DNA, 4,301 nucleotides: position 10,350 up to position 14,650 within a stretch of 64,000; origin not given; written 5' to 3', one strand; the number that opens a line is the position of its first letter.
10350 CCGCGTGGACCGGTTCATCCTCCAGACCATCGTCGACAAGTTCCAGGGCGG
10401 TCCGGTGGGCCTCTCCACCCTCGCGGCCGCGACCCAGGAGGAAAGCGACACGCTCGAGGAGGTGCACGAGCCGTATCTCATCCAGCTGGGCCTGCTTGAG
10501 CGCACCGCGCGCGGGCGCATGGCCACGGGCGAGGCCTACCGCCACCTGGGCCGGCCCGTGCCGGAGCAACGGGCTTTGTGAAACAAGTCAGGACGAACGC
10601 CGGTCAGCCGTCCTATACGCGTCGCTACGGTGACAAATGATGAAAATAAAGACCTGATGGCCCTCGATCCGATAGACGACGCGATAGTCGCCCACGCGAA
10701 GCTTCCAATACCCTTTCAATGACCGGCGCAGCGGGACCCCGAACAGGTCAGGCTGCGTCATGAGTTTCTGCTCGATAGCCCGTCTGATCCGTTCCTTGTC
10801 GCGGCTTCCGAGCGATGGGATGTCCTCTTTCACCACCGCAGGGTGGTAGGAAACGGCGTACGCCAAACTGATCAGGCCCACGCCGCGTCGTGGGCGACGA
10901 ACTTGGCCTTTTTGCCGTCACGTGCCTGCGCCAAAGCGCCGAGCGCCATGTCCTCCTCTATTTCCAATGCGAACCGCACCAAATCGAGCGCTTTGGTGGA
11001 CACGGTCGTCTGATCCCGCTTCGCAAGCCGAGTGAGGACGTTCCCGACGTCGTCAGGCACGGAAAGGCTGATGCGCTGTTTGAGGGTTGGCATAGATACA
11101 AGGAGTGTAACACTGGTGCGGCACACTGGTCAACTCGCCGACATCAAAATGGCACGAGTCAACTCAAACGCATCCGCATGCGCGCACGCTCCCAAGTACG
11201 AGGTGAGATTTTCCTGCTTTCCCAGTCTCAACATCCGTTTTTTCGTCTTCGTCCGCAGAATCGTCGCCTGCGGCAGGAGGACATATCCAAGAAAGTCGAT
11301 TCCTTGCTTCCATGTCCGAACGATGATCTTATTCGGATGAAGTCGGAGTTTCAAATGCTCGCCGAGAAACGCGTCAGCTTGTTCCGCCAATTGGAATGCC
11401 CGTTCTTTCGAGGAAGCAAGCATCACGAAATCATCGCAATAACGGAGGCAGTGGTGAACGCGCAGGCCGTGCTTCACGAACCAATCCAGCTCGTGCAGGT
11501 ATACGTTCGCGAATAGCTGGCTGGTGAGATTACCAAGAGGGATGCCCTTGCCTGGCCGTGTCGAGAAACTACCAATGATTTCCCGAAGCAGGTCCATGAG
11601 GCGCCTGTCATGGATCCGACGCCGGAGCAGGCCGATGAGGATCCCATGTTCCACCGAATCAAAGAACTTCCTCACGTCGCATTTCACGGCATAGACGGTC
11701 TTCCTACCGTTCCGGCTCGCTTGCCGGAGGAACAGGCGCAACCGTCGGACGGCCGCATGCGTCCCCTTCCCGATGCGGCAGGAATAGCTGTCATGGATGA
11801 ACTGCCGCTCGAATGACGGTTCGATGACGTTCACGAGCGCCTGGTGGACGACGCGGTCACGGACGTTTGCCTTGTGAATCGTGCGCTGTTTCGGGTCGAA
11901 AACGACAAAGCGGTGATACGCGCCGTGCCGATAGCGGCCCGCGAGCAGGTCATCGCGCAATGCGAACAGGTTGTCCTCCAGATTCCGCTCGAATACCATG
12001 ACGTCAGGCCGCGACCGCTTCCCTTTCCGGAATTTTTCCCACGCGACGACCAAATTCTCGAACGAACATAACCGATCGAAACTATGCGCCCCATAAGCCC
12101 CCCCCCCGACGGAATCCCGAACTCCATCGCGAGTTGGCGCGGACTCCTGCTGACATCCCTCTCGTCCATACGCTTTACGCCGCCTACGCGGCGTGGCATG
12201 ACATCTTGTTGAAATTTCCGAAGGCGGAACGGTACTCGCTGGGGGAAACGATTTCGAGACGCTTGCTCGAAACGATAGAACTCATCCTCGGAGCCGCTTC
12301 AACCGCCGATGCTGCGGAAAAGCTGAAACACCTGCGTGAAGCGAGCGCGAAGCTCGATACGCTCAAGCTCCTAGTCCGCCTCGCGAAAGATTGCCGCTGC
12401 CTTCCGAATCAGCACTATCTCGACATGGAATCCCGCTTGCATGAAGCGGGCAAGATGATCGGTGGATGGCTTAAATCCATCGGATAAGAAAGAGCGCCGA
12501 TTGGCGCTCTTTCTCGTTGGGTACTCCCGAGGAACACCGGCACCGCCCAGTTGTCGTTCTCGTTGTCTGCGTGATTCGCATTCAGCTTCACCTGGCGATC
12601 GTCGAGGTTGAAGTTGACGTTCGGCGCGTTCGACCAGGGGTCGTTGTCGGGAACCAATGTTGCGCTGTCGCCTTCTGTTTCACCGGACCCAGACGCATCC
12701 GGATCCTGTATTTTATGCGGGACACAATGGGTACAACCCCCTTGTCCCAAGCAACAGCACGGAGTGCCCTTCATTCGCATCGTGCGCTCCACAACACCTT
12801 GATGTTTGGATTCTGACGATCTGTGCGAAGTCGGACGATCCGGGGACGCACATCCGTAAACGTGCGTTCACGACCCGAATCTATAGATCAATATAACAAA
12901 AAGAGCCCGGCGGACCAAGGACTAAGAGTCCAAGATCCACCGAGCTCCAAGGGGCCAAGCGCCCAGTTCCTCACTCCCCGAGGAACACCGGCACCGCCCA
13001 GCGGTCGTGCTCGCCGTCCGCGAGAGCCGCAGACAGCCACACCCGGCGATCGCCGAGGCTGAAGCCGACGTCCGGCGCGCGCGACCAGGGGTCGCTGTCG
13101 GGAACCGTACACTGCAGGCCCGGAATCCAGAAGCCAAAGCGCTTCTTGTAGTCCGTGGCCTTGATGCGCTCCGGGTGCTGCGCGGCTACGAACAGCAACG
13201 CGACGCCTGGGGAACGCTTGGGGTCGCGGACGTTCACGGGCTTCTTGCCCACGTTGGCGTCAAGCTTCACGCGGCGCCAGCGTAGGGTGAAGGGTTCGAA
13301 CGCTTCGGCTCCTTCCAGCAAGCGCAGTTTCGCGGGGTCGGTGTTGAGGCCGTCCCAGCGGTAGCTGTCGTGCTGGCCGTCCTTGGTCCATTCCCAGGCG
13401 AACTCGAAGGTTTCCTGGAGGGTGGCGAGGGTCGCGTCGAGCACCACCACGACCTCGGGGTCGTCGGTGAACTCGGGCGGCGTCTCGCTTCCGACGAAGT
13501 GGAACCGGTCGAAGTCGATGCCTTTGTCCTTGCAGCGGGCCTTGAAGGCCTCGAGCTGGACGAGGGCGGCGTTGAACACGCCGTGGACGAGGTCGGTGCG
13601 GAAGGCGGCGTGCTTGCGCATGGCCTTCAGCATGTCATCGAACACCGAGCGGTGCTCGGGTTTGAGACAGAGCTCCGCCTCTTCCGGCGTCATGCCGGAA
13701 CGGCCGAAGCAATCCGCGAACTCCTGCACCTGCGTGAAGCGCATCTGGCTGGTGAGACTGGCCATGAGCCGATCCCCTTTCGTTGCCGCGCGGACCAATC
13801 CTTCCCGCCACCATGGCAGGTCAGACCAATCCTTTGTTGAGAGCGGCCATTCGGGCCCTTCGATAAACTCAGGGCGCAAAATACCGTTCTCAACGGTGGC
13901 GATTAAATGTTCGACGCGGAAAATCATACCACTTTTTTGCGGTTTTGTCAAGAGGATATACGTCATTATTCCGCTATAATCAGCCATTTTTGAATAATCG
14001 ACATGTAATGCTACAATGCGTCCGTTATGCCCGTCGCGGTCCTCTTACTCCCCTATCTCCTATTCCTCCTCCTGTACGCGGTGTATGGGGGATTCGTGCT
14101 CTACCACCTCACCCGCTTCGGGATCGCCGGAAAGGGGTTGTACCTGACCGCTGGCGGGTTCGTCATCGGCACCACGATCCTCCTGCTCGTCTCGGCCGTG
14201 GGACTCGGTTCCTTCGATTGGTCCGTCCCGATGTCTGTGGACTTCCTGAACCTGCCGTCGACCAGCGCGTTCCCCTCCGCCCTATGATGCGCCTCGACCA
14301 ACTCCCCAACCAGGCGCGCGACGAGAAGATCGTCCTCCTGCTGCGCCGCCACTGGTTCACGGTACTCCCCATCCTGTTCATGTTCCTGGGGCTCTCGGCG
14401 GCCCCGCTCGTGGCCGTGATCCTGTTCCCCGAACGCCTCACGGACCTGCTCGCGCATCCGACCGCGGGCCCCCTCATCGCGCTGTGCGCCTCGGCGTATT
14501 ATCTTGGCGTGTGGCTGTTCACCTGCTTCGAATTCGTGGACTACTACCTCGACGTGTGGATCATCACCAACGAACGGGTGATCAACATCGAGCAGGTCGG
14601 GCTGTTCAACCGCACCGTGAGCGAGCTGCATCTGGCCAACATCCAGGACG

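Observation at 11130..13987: Complete diversity-generating retroelement with a textbook adenine-only TR/VR mismatch pattern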

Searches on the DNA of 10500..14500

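Call 77: search_rna_families(source=window, start=10500, end=14500, threshold=evalue, max_evalue=1)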
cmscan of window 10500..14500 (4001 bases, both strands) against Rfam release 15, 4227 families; matches with E-value up to 1: 0.
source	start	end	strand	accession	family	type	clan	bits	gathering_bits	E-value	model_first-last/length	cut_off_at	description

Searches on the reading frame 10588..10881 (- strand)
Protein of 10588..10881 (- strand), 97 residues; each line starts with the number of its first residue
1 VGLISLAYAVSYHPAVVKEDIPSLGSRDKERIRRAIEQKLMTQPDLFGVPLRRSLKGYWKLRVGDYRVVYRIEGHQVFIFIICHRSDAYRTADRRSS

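Call 7: search_protein_families(library=pfam, proteins=[window:10588-10881:-], max_evalue=0.01)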
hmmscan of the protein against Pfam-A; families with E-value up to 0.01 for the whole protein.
window:10588-10881:- (97 aa): 1 family
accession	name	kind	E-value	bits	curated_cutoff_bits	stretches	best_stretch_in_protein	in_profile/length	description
PF05016.21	ParE_toxin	-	2.6e-09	38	23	1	25-89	25-89/89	ParE toxin of type II toxin-antitoxin system, parDE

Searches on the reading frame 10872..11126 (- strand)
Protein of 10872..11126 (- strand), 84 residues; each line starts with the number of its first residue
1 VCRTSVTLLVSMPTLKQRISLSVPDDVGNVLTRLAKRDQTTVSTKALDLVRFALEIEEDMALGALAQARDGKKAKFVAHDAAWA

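Call 7: search_protein_families(library=pfam, proteins=[window:10872-11126:-], max_evalue=0.01)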
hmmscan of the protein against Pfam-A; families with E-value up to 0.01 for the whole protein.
window:10872-11126:- (84 aa): 1 family
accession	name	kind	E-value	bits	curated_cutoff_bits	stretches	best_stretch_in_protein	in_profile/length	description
PF07878.17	RHH_5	-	0.0015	18.7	26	1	17-43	2-28/43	CopG-like RHH_1 or ribbon-helix-helix domain, RHH_5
